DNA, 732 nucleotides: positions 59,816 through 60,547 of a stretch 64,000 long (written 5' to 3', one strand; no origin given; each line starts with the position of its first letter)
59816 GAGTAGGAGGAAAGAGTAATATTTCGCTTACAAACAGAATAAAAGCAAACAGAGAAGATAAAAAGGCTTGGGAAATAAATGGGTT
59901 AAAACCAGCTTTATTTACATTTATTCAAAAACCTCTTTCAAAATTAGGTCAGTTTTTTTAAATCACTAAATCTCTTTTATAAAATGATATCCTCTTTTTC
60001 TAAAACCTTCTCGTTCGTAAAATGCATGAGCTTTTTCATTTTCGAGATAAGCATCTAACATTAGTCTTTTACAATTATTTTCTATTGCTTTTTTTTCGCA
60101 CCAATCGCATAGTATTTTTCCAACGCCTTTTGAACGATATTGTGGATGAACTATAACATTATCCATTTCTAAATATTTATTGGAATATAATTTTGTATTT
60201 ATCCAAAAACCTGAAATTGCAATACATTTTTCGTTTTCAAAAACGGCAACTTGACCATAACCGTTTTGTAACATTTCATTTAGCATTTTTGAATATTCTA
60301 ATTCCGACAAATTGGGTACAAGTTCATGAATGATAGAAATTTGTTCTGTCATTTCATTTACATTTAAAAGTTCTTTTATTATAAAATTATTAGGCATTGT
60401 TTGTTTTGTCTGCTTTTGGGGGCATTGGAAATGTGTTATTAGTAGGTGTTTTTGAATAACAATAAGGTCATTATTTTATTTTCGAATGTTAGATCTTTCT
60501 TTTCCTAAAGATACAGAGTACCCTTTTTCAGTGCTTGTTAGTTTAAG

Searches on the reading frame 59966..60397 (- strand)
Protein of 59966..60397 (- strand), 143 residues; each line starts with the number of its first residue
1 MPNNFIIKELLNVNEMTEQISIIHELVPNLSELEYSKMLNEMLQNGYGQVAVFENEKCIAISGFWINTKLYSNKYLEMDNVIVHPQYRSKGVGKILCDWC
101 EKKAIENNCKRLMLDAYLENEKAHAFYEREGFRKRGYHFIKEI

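Call 37: search_protein_families(library=pfam, proteins=[window:59966-60397:-], max_evalue=0.00001)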
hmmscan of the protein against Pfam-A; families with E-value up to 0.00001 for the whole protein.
window:59966-60397:- (143 aa): 3 families
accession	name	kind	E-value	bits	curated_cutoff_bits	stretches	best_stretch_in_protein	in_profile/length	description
PF00583.31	Acetyltransf_1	-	1.9e-18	67.3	20.7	1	36-132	22-116/116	Acetyltransferase (GNAT) family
PF13508.13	Acetyltransf_7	-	3.2e-13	50.3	27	1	50-133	5-83/84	Acetyltransferase (GNAT) domain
PF13673.13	Acetyltransf_10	-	3.9e-08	33.8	23.6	1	37-136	20-111/128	Acetyltransferase (GNAT) domain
